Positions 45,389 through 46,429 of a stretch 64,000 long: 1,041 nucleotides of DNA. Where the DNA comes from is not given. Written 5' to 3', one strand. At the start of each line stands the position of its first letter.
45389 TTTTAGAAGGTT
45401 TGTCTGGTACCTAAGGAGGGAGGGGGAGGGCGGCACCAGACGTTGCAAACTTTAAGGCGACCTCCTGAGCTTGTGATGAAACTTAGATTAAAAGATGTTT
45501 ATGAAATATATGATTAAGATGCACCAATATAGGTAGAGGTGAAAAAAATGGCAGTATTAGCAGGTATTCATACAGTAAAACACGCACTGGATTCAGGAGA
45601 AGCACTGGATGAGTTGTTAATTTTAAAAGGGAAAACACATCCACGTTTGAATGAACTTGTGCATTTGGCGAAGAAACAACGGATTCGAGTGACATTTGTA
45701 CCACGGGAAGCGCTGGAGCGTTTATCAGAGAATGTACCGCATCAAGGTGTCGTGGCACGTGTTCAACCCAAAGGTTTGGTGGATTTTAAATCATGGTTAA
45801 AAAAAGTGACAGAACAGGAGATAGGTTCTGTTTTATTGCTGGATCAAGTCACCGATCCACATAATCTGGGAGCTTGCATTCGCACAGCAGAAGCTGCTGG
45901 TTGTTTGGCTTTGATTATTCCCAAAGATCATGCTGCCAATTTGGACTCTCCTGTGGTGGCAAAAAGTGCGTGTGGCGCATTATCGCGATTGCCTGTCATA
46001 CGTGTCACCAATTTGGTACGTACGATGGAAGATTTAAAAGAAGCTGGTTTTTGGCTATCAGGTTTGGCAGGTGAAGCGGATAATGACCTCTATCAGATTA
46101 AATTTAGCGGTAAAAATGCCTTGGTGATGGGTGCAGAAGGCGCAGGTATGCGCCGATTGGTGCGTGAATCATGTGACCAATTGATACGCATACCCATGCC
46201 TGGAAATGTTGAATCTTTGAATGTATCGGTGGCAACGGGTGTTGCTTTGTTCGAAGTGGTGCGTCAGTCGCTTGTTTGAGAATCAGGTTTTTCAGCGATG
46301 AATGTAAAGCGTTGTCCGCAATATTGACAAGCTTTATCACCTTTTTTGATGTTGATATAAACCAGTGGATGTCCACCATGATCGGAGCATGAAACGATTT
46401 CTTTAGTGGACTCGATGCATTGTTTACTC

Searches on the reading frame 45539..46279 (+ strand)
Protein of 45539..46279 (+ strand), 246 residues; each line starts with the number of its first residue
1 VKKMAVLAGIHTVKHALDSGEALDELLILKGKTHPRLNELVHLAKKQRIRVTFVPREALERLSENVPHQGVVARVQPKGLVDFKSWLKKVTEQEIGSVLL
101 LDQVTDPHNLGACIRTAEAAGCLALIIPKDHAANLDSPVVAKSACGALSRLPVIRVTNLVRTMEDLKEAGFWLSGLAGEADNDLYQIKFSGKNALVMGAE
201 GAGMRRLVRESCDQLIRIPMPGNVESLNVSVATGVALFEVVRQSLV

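Call 11: find_encoding_contigs(protein=window:45548-46279:+, flank=3000, max_places=10)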
Protein window:45548-46279:+ (243 aa): no gene with exactly this product is on record in the collection.

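Call 13: find_encoding_contigs(protein=window:45539-46279:+, flank=3000, max_places=10)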
Protein window:45539-46279:+ (246 aa): no gene with exactly this product is on record in the collection.

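Call 16: find_homologous_proteins(query=window:45539-46279:+, max_evalue=1e-30)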
Query window:45539-46279:+ (246 aa): 7951 proteins with E <= 1e-30 among 8000 candidates; the best 120 are listed.
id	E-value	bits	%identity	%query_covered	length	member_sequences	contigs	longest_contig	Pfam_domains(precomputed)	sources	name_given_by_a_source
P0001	4.0e-153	526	100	99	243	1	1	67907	PF08032.18,PF00588.25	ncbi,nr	ncbi:MAG: 23S rRNA (guanosine(2251)-2'-O)-methyltransferase RlmB [Mariprofundaceae bacterium]|nr:23S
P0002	5.8e-150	516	98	99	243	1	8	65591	PF08032.18,PF00588.25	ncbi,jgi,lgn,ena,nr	ncbi:MAG: 23S rRNA (guanosine(2251)-2'-O)-methyltransferase RlmB [Zetaproteobacteria bacterium]|nr:2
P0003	4.4e-147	506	95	98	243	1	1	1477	PF08032.18,PF00588.25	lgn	-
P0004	3.6e-138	477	89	98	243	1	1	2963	PF08032.18,PF00588.25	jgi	-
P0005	8.4e-137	472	90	98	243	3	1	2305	PF08032.18,PF00588.25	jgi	-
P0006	2.4e-135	468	87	99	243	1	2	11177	PF08032.18,PF00588.25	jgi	-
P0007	6.6e-134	463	86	99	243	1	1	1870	PF08032.18,PF00588.25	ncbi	-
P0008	7.9e-134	463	86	98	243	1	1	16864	PF08032.18,PF00588.25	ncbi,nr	ncbi:MAG: 23S rRNA (guanosine(2251)-2'-O)-methyltransferase RlmB [Mariprofundaceae bacterium]|nr:23S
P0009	2.9e-132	458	85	98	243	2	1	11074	PF08032.18,PF00588.25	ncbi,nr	ncbi:MAG: 23S rRNA (guanosine(2251)-2'-O)-methyltransferase RlmB [Mariprofundaceae bacterium]|nr:23S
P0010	1.1e-126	439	83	98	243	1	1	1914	PF08032.18,PF00588.25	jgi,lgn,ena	-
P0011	4.0e-126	438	81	98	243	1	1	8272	PF08032.18,PF00588.25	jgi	-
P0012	4.1e-126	437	81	98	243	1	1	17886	PF08032.18,PF00588.25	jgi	-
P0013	1.2e-124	433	81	99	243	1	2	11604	PF08032.18,PF00588.25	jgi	-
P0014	1.2e-123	429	79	98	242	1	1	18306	PF08032.18,PF00588.25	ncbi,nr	ncbi:MAG: 23S rRNA (guanosine(2251)-2'-O)-methyltransferase RlmB [Mariprofundaceae bacterium]|nr:23S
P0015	2.4e-123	428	80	98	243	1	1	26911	PF08032.18,PF00588.25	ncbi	ncbi:MAG: 23S rRNA (guanosine(2251)-2'-O)-methyltransferase RlmB [Mariprofundaceae bacterium]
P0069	1.2e-116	407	73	98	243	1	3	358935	PF08032.18,PF00588.25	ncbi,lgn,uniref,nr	ncbi:23S rRNA (guanosine(2251)-2'-O)-methyltransferase RlmB [Ghiorsea bivora]|uniref:23S rRNA (guano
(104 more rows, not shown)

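Call 17: find_encoding_contigs(protein=P0002, flank=4000, max_places=8)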
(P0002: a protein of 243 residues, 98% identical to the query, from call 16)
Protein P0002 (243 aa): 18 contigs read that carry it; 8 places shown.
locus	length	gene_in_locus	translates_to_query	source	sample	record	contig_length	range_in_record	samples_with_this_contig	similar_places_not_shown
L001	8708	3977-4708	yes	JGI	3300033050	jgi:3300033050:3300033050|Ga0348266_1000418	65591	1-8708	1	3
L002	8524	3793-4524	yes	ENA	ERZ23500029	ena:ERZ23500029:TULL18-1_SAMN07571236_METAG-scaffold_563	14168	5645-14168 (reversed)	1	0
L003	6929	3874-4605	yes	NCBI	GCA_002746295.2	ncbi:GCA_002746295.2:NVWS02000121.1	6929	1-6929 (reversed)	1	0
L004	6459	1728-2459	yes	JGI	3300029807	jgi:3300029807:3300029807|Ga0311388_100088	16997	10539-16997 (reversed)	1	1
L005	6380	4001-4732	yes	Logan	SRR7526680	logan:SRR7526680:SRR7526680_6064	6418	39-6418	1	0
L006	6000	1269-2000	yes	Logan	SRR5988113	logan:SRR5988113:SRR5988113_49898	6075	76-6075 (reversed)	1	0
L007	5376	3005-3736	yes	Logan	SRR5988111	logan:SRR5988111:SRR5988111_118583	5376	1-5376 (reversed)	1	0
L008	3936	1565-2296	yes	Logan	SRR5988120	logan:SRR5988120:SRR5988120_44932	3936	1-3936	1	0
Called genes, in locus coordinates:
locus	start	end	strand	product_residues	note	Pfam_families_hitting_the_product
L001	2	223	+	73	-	PF01610:DDE_Tnp_ISL3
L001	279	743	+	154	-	PF17775:YchJ_M-like, PF02810:SEC-C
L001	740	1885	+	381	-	PF08331:QueG_DUF1730, PF25160:LdpA_Fe-S-bd (faint), PF13484:Fer4_16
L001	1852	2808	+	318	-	PF19300:BPD_transp_1_N, PF00528:BPD_transp_1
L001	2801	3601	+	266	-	PF00528:BPD_transp_1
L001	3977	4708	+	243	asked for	PF08032:SpoU_sub_bind, PF00588:SpoU_methylase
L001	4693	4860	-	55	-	PF10276:zf-CHCC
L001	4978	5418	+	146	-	-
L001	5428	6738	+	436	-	PF05201:GlutR_N, PF02826:2-Hacid_dh_C (faint), PF01488:Shikimate_DH, PF13241:NAD_binding_7 (weak), PF00745:GlutR_dimer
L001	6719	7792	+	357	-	PF03462:PCRF, PF00472:RF-1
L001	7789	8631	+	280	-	PF17827:PrmC_N, PF05175:MTS, PF13847:Methyltransf_31, PF01170:UPF0020, PF08241:Methyltransf_11 (weak), PF08242:Methyltransf_12 (weak), PF13649:Methyltransf_25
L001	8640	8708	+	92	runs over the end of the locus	-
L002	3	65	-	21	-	?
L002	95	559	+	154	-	PF17775:YchJ_M-like, PF02810:SEC-C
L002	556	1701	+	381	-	PF08331:QueG_DUF1730, PF25160:LdpA_Fe-S-bd (faint), PF13484:Fer4_16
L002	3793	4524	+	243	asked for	PF08032:SpoU_sub_bind, PF00588:SpoU_methylase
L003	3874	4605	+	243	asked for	PF08032:SpoU_sub_bind, PF00588:SpoU_methylase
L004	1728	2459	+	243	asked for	PF08032:SpoU_sub_bind, PF00588:SpoU_methylase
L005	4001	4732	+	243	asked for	PF08032:SpoU_sub_bind, PF00588:SpoU_methylase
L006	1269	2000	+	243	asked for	PF08032:SpoU_sub_bind, PF00588:SpoU_methylase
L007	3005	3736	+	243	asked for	PF08032:SpoU_sub_bind, PF00588:SpoU_methylase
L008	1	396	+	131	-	?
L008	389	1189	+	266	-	PF00528:BPD_transp_1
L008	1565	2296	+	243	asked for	PF08032:SpoU_sub_bind, PF00588:SpoU_methylase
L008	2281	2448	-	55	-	PF10276:zf-CHCC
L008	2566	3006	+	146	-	-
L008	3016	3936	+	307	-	?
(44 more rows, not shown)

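Call 18: find_encoding_contigs(protein=P0008, flank=4000, max_places=3)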
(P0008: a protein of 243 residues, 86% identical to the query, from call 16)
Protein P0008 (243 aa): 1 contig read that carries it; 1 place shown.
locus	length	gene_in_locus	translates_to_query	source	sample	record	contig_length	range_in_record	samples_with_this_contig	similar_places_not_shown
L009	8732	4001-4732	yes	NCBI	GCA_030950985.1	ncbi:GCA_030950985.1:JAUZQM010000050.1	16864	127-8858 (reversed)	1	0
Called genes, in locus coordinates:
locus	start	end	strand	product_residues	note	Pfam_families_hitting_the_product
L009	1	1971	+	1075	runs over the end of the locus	PF25596:CPSase_L_D1, PF02655:ATP-grasp_3 (faint), PF02786:CPSase_L_D2, PF02787:CPSase_L_D3, PF25596:CPSase_L_D1, PF02786:CPSase_L_D2, PF02222:ATP-grasp (weak), PF02142:MGS, +3 more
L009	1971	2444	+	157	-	PF03449:GreA_GreB_N, PF01272:GreA_GreB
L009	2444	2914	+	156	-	PF13664:DUF4149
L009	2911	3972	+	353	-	PF01594:AI-2E_transport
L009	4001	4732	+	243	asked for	PF08032:SpoU_sub_bind, PF00588:SpoU_methylase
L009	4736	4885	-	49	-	PF10276:zf-CHCC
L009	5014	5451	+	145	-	-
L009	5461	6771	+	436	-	PF05201:GlutR_N, PF03807:F420_oxidored (faint), PF02826:2-Hacid_dh_C (faint), PF01488:Shikimate_DH, PF13241:NAD_binding_7 (weak), PF00745:GlutR_dimer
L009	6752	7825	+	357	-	PF03462:PCRF, PF00472:RF-1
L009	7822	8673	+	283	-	PF17827:PrmC_N, PF05175:MTS, PF06325:PrmA (weak), PF12847:Methyltransf_18 (weak), PF13847:Methyltransf_31, PF01170:UPF0020, PF08241:Methyltransf_11 (weak), PF13649:Methyltransf_25, +2 more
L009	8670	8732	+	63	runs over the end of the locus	PF06965:Na_H_antiport_1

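Call 19: find_encoding_contigs(protein=P0009, flank=4000, max_places=3)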
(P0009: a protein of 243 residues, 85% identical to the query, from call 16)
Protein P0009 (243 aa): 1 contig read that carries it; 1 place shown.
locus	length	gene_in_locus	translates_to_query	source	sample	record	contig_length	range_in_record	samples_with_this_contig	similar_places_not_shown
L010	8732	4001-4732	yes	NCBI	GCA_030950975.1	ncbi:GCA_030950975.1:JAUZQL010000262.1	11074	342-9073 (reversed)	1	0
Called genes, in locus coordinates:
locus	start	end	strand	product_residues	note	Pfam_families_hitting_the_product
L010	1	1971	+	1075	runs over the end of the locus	PF25596:CPSase_L_D1, PF02786:CPSase_L_D2, PF02655:ATP-grasp_3 (faint), PF02787:CPSase_L_D3, PF25596:CPSase_L_D1, PF02786:CPSase_L_D2, PF02222:ATP-grasp (weak), PF02142:MGS, +3 more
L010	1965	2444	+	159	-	PF03449:GreA_GreB_N, PF01272:GreA_GreB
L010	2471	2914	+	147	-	PF13664:DUF4149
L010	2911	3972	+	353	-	PF01594:AI-2E_transport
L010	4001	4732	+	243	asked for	PF08032:SpoU_sub_bind, PF00588:SpoU_methylase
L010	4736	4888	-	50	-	PF10276:zf-CHCC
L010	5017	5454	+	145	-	-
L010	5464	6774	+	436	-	PF05201:GlutR_N, PF01488:Shikimate_DH, PF13241:NAD_binding_7 (weak), PF00745:GlutR_dimer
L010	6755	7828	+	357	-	PF03462:PCRF, PF00472:RF-1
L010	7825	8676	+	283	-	PF17827:PrmC_N, PF05175:MTS, PF12847:Methyltransf_18 (weak), PF13847:Methyltransf_31, PF01170:UPF0020 (weak), PF08241:Methyltransf_11 (weak), PF08242:Methyltransf_12 (weak), PF13649:Methyltransf_25, +1 more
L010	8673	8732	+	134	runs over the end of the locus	PF06965:Na_H_antiport_1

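Call 24: find_encoding_contigs(protein=P0006, flank=4000, max_places=3)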
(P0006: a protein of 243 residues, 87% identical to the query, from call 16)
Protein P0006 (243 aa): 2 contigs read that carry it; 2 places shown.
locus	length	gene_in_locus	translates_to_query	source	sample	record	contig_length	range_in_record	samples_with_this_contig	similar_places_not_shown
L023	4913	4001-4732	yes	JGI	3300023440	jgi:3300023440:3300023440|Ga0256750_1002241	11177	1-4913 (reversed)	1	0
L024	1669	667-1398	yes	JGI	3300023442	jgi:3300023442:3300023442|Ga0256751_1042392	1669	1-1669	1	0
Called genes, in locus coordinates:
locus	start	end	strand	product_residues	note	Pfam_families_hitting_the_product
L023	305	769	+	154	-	PF17775:YchJ_M-like, PF02810:SEC-C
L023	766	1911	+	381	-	PF08331:QueG_DUF1730, PF25160:LdpA_Fe-S-bd (faint), PF13484:Fer4_16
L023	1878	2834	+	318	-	PF19300:BPD_transp_1_N, PF00528:BPD_transp_1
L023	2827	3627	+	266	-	PF00528:BPD_transp_1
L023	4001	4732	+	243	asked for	PF08032:SpoU_sub_bind, PF00588:SpoU_methylase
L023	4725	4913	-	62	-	PF10276:zf-CHCC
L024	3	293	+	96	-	?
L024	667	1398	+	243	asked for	PF08032:SpoU_sub_bind, PF00588:SpoU_methylase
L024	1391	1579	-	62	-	PF10276:zf-CHCC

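Call 25: find_encoding_contigs(protein=P0004, flank=4000, max_places=3)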
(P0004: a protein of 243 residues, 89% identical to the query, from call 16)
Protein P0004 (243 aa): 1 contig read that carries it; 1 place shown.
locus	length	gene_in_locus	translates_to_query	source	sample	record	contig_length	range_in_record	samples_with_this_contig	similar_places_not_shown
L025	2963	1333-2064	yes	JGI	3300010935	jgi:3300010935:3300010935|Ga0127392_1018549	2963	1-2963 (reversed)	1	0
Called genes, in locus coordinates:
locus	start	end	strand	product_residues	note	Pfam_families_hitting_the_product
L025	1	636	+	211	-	?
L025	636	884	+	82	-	-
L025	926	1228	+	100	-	-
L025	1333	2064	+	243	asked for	PF08032:SpoU_sub_bind, PF00588:SpoU_methylase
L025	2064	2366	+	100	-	-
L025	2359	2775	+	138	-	-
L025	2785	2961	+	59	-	?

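Call 26: find_encoding_contigs(protein=P0005, flank=4000, max_places=3)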
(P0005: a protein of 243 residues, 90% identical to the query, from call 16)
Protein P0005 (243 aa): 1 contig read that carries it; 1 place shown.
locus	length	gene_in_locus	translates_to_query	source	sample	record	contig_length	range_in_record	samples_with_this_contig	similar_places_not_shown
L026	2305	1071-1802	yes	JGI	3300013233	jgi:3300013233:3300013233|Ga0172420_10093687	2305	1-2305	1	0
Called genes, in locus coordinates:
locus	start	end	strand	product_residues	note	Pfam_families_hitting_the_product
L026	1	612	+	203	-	?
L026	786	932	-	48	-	-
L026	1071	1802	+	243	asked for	PF08032:SpoU_sub_bind, PF00588:SpoU_methylase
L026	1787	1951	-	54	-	PF10276:zf-CHCC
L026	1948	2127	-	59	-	-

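Call 36: find_encoding_contigs(protein=P0012, flank=3000, max_places=2)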
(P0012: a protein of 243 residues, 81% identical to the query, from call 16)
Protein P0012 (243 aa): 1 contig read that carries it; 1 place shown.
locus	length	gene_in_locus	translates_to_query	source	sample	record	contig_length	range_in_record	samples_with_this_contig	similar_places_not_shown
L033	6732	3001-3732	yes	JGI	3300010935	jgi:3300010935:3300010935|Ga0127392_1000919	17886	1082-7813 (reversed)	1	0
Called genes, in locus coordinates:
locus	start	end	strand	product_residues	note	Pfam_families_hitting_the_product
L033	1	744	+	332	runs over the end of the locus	PF08468:MTS_N (weak), PF05175:MTS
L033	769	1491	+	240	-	PF01479:S4 (weak), PF00849:PseudoU_synth_2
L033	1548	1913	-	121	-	PF13441:Gly-zipper_YMGG, PF13488:Gly-zipper_Omp (weak)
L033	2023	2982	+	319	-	-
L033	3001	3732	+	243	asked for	PF08032:SpoU_sub_bind, PF00588:SpoU_methylase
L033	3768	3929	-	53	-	PF10276:zf-CHCC (weak)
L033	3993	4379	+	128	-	PF02152:FolB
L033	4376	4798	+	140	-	PF01288:HPPK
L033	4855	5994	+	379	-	PF05222:AlaDh_PNT_N, PF01262:AlaDh_PNT_C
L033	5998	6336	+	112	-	PF12769:PNTB_4TM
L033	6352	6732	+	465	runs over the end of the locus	PF02233:PNTB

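Call 37: find_encoding_contigs(protein=P0015, flank=3000, max_places=2)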
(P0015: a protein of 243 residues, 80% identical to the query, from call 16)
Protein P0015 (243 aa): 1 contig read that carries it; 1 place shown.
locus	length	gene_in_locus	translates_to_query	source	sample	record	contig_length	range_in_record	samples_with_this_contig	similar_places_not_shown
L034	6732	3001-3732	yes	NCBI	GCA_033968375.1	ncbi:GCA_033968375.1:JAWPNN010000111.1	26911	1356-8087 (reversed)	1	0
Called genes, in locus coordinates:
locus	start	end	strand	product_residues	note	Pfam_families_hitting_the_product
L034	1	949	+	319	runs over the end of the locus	-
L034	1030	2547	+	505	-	PF00072:Response_reg, PF02518:HATPase_c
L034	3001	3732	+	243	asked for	PF08032:SpoU_sub_bind, PF00588:SpoU_methylase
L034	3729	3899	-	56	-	PF10276:zf-CHCC (weak)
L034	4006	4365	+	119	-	PF02152:FolB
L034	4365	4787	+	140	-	PF01288:HPPK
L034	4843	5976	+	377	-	PF05222:AlaDh_PNT_N, PF01262:AlaDh_PNT_C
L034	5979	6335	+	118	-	PF12769:PNTB_4TM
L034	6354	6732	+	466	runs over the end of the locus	PF02233:PNTB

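Call 38: find_encoding_contigs(protein=P0069, flank=3000, max_places=2)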
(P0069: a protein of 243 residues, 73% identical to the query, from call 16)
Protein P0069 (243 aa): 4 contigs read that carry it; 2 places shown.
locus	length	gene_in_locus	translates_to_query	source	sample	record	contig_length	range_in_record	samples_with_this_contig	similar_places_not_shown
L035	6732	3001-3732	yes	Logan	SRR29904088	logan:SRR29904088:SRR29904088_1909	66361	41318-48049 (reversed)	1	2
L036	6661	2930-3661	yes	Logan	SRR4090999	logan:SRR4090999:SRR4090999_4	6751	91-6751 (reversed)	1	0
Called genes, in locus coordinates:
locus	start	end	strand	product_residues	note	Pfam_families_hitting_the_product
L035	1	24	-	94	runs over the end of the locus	-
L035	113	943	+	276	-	PF00303:Thymidylat_synt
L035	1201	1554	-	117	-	-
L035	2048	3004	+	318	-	-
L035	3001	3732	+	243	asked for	PF08032:SpoU_sub_bind, PF00588:SpoU_methylase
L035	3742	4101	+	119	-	PF02152:FolB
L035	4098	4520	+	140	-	PF01288:HPPK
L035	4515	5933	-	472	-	PF00672:HAMP, PF00512:HisKA, PF02518:HATPase_c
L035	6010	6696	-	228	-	PF00072:Response_reg, PF00486:Trans_reg_C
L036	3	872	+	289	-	?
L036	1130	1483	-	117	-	-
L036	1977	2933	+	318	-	-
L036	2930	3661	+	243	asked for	PF08032:SpoU_sub_bind, PF00588:SpoU_methylase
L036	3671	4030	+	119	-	PF02152:FolB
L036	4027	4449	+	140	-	PF01288:HPPK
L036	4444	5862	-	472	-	PF00672:HAMP, PF00512:HisKA, PF02518:HATPase_c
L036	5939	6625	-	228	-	PF00072:Response_reg, PF00486:Trans_reg_C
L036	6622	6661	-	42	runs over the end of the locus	?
